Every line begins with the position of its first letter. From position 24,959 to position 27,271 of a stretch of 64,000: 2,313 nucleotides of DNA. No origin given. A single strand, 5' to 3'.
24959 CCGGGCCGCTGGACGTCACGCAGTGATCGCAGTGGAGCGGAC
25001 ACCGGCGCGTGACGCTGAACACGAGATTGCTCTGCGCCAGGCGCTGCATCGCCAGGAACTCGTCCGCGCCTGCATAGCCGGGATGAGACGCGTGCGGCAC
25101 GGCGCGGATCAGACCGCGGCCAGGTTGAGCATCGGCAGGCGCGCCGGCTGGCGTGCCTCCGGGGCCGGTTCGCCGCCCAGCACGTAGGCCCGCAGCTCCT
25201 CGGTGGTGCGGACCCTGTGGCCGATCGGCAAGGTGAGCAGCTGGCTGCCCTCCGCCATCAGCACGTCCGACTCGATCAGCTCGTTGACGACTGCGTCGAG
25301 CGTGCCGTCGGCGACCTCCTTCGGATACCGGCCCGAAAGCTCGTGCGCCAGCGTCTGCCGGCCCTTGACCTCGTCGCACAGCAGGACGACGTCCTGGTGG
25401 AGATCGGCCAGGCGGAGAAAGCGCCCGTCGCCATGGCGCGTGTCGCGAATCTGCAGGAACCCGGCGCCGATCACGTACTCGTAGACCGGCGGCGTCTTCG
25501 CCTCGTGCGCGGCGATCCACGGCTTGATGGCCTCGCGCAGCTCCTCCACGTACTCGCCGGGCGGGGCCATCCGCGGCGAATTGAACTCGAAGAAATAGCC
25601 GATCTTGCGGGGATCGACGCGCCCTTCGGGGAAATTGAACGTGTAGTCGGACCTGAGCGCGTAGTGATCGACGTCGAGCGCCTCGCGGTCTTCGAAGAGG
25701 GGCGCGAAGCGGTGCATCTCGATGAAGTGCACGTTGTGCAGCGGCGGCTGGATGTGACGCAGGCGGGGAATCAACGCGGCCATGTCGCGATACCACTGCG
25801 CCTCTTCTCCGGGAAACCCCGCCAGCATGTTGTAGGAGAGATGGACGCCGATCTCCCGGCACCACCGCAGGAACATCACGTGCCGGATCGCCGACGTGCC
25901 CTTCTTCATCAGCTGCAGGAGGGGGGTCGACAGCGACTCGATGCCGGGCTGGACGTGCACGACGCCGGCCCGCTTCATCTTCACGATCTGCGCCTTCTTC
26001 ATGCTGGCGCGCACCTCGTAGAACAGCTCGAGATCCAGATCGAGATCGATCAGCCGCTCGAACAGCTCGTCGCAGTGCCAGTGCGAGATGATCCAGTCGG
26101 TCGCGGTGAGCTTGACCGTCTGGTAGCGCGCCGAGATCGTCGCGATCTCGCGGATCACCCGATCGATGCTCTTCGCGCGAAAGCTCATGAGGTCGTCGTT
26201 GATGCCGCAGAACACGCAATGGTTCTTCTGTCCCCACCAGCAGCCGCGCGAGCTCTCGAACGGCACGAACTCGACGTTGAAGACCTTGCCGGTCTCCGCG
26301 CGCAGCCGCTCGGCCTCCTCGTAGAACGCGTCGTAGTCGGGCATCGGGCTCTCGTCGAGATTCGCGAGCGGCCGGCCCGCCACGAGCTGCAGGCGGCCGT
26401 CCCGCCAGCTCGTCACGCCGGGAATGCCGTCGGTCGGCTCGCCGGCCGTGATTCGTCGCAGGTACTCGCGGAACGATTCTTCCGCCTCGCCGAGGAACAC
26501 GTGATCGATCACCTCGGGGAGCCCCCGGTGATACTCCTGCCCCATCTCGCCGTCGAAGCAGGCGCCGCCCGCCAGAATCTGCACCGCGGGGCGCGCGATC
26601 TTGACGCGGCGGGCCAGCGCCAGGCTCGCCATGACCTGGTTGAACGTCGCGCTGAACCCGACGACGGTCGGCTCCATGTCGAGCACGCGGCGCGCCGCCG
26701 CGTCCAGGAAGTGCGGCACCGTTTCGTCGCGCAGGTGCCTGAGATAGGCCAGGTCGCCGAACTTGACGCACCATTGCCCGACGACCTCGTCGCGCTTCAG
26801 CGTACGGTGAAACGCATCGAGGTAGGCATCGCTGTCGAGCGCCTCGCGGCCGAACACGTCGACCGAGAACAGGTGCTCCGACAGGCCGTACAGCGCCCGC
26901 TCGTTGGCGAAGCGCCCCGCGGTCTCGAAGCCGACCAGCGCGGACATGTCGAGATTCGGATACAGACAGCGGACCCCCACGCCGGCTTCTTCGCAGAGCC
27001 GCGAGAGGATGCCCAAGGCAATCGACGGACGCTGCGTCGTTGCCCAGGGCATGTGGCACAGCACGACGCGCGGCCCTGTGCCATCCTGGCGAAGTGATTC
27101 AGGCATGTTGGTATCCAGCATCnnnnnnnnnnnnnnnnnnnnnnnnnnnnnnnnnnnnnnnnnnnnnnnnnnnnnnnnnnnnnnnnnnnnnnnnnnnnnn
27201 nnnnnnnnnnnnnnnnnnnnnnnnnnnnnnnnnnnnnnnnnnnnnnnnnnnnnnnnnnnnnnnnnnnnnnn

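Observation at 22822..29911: Uncharacterised radical-SAM-rich, RiPP-like operon (102-aa ORF, three paralogous twitch-like rSAMs, B12-rSAM, two-lobed retropepsin-like protease)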

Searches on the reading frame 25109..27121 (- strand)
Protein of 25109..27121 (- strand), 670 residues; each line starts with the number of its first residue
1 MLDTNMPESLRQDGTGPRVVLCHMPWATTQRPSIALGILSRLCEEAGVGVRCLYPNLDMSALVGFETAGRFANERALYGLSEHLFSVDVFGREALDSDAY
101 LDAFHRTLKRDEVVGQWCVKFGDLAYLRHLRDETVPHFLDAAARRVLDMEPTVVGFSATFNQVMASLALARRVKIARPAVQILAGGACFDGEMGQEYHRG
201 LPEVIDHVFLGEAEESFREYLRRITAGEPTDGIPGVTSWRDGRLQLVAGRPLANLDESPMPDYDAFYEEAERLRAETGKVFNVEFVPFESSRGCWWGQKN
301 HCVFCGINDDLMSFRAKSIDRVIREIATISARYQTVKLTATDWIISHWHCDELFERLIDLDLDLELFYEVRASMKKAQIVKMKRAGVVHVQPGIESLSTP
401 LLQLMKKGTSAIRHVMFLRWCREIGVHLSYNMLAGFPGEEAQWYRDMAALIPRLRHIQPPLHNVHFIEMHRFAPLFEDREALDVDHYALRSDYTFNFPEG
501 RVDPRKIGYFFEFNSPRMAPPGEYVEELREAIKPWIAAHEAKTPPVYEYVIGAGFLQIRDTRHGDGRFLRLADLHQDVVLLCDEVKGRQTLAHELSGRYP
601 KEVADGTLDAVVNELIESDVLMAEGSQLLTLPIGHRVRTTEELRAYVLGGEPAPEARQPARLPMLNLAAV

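Call 4: search_protein_families(library=pfam, proteins=[window:25109-27121:-], max_evalue=0.01)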
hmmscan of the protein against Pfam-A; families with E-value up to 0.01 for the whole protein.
window:25109-27121:- (670 aa): 2 families
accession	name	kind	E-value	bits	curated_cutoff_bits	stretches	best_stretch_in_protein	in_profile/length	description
PF04055.27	Radical_SAM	-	7.3e-13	49.5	29.5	1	290-450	3-165/166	Radical SAM superfamily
PF02310.24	B12-binding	-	2.7e-06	27.7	32.1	1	134-220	37-120/121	B12 binding domain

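Call 5: search_protein_families(library=ncbifam, proteins=[window:25109-27121:-], max_evalue=0.01)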
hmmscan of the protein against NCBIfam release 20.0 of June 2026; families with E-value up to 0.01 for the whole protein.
window:25109-27121:- (670 aa): 14 families
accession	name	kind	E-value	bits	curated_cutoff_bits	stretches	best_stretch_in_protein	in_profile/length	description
TIGR03975.1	rSAM_ocin_1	subfamily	8.2e-162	539.8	281.85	1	19-633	1-606/606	RiPP maturation radical SAM C-methyltransferase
NF050148.1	rSAM_ApyD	equivalog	1e-18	67.1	750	1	138-453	62-365/645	RiPP biosynthesis radical SAM protein ApyD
TIGR03471.1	HpnJ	equivalog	1.9e-16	60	577.6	1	163-442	81-353/472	hopanoid biosynthesis associated radical SAM protein HpnJ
TIGR04479.1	bcpD_PhpK_rSAM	subfamily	5.5e-13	48.1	600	1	143-485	103-437/504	PhpK family radical SAM P-methyltransferase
TIGR04385.1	B12_rSAM_cofa1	equivalog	3.1e-11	43.1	450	1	173-458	93-368/438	B12 lower ligand biosynthesis radical SAM protein BzaD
NF038361.1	rSAM_Sden_1168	equivalog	4.4e-11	42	575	1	145-446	135-443/560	Sden_1168 family B12-binding radical SAM P-methyltransferase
TIGR04367.1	HpnR_B12_rSAM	equivalog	3.1e-10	39.2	650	1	142-457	52-358/490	hopanoid C-3 methylase HpnR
TIGR04013.1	B12_SAM_MJ_1487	hypoth_equivalog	2.4e-09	36.5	251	1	148-330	40-193/382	TIGR04013 family B12-binding domain/radical SAM domain-containing protein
TIGR02026.1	BchE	equivalog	9.2e-09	34.7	481.35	1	143-485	56-394/497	magnesium-protoporphyrin IX monomethyl ester anaerobic oxidative cyclase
TIGR04014.1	B12_SAM_MJ_0865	equivalog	3.2e-08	32.8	360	1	206-451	91-333/434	methyl-coenzyme M reductase glutamine C-methyltransferase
NF040546.1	rSAM_CUAEP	equivalog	1.9e-06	26.9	500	1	166-457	64-344/468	CUAEP/CCAEP-tail radical SAM (seleno)protein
NF033712.0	B12_rSAM_KedN5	subfamily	5.6e-06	24.8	700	1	145-341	57-247/624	KedN5 family methylcobalamin-dependent radical SAM C-methyltransferase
TIGR04072.2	rSAM_ladder_B12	equivalog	1.7e-05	23.6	360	1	287-446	182-341/443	lipid biosynthesis B12-binding/radical SAM protein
TIGR04295.1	B12_rSAM_oligo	hypoth_equivalog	0.00014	20.7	400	1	205-406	124-313/422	TIGR04295 family B12-binding domain-containing radical SAM protein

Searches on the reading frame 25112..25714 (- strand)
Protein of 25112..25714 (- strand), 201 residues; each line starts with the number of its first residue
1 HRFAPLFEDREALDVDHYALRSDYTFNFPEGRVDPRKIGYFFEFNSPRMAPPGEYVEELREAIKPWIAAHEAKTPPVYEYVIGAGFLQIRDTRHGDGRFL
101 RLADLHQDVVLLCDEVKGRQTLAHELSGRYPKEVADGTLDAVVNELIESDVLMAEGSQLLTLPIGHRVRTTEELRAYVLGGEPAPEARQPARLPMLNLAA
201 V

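Call 46: search_protein_families(library=pfam, proteins=[window:25112-25714:-], max_evalue=10)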
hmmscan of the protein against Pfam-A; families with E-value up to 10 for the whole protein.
window:25112-25714:- (201 aa): 1 family
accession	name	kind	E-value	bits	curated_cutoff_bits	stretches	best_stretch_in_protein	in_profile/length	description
PF19142.5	DUF5825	-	0.058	13.6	25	1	60-104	81-122/179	Family of unknown function (DUF5825)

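Call 48: search_protein_families(library=pfam, alignment_id=A5, max_evalue=1)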
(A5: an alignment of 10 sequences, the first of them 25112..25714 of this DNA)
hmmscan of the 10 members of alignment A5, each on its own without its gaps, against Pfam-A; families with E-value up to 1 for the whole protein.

A. member 1, window:25112-25714:- (201 aa): 1 family
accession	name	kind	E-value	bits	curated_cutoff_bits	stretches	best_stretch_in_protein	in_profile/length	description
PF19142.5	DUF5825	-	0.058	13.6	25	1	60-104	81-122/179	Family of unknown function (DUF5825)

B. families by the number of members that match (of 10 scanned): 5 families
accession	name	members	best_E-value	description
PF05402.18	PqqD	6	0.008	Coenzyme PQQ synthesis protein D (PqqD)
PF21982.2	RecX_HTH1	3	0.041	RecX, first three-helix domain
PF19142.5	DUF5825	2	0.058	Family of unknown function (DUF5825)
PF04738.18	Lant_dehydr_N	1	0.018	Lantibiotic dehydratase, N terminus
PF12802.13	MarR_2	1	0.15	MarR family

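Call 49: search_solved_structures(query=A5, max_evalue=10)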
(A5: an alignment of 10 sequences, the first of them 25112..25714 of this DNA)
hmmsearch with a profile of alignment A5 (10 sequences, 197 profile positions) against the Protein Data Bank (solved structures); distinct sequences matched with E-value up to 10: 24.
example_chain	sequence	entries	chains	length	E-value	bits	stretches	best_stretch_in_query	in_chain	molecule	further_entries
6hr2_A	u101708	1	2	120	0.0041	20.1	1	69-125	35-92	Transcription activator BRG1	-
5dkd_A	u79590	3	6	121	0.0042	20.1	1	69-125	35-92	Transcription activator BRG1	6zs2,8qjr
3uvd_A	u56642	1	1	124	0.0042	20.1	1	69-125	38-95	Transcription activator BRG1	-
8g1q_H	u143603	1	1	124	0.0044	20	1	69-125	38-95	Transcription activator BRG1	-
2h60_A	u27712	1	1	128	0.0044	20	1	69-125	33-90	Probable global transcription activator SNF2L4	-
2grc_A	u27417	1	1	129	0.0046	19.9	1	69-125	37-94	Probable global transcription activator SNF2L4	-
7tab_A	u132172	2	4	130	0.0047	19.9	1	69-125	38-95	Isoform 4 of Transcription activator BRG1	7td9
5ea1_A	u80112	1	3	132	0.005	19.8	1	69-125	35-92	Transcription activator BRG1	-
9dtx_D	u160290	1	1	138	0.0052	19.8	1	69-125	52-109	Transcription activator BRG1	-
9dty_A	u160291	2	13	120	0.0063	19.5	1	68-124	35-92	Isoform Short of Probable global transcription activator SNF2L2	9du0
9mr9_A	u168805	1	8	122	0.0065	19.5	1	68-124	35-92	Isoform Short of Probable global transcription activator SNF2L2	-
4qy4_A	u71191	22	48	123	0.0065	19.5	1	68-124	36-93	SMARCA2 protein | Probable global transcription activator SNF2L2 | Isoform Short of Probable global transcription activator SNF2L2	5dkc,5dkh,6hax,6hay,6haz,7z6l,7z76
9d11_A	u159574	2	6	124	0.0067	19.4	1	68-124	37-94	Isoform Short of Probable global transcription activator SNF2L2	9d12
7s4e_A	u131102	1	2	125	0.0069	19.4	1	69-124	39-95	Isoform Short of Probable global transcription activator SNF2L2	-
2dat_A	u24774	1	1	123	0.0072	19.3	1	69-124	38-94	Possible global transcription activator SNF2L2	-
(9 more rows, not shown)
